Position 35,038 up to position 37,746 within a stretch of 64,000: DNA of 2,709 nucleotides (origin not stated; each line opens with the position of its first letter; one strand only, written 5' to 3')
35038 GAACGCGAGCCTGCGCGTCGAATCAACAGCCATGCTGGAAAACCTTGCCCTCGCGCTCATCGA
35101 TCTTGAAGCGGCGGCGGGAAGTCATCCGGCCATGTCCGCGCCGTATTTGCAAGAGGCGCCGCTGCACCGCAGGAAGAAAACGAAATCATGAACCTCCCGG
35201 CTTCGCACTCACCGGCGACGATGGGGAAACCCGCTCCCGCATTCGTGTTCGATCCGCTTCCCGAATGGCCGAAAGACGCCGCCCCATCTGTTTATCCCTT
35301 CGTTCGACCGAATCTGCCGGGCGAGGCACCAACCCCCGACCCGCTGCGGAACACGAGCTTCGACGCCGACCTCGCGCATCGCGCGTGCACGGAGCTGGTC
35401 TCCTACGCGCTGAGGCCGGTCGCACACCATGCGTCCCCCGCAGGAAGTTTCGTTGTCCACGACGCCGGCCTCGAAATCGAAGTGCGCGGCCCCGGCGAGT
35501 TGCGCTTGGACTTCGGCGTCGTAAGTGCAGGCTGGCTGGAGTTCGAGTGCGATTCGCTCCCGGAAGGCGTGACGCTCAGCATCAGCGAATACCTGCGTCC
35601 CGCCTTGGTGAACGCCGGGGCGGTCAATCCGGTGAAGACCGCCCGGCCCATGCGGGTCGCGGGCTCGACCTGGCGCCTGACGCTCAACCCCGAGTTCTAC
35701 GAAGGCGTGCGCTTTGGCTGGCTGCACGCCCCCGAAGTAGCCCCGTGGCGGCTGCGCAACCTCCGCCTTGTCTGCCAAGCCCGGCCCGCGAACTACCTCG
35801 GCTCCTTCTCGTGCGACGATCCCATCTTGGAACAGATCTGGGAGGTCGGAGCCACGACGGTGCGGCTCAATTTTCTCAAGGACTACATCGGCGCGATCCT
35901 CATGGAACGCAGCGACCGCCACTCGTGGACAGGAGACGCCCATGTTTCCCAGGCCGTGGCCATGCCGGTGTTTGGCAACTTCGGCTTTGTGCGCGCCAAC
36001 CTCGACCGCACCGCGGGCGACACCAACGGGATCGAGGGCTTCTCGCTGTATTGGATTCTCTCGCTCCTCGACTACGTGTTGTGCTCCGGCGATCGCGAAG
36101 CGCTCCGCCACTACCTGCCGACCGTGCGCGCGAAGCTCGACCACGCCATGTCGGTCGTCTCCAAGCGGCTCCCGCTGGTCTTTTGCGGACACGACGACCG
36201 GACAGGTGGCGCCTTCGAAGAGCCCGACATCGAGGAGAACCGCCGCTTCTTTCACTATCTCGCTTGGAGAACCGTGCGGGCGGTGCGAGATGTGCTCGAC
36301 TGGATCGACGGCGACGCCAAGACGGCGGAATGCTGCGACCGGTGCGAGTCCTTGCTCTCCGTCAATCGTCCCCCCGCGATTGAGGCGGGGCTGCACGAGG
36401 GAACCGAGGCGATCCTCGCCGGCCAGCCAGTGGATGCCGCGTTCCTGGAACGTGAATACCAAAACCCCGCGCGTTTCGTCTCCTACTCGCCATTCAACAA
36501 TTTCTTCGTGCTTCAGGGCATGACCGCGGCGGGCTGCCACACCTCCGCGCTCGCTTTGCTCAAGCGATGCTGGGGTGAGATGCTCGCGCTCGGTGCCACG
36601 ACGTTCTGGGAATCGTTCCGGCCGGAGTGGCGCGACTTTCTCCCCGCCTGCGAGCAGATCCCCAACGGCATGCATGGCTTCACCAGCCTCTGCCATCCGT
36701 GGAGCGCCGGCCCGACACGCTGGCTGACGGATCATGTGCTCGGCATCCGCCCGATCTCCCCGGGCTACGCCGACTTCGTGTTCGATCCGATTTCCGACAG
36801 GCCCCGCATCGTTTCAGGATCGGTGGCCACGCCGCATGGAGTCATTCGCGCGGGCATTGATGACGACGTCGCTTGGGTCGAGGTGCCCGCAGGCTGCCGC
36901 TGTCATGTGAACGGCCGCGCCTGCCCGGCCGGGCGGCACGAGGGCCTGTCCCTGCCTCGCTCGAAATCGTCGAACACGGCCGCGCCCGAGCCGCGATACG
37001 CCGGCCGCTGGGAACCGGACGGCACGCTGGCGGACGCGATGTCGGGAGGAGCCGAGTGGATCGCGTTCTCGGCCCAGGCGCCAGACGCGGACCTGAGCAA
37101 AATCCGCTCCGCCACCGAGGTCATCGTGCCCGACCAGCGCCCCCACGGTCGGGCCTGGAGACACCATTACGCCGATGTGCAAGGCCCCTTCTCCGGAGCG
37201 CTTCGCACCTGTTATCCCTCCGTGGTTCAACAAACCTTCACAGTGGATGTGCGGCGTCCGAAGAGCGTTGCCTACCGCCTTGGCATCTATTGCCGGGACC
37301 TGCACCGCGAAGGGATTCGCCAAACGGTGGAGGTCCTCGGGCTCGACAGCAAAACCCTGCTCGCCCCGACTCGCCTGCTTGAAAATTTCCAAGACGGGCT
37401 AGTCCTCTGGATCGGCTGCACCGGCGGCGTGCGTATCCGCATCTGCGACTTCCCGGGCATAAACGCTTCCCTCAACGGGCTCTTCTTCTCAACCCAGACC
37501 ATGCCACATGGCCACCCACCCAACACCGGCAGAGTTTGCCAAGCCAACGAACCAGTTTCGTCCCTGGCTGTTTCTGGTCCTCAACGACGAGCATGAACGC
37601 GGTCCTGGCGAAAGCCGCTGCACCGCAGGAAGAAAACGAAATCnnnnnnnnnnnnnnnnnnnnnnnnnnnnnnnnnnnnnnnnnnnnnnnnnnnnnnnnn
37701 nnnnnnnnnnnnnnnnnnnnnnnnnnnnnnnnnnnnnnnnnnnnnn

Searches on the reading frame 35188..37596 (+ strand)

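Call 29: search_protein_families(library=ncbifam, proteins=[window:35188-37596:+], max_evalue=0.01)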
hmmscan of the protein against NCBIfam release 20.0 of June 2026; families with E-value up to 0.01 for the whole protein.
window:35188-37596:+ (802 aa): 0 families

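Call 65: search_protein_families(library=pfam, proteins=[window:35188-37596:+], max_evalue=0.001)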
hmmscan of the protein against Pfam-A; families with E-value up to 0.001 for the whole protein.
window:35188-37596:+ (802 aa): 1 family
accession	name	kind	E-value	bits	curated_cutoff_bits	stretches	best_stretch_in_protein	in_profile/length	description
PF17389.8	Bac_rhamnosid6H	-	2.1e-11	44.1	24.5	1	204-277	3-74/339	Bacterial alpha-L-rhamnosidase 6 hairpin glycosidase domain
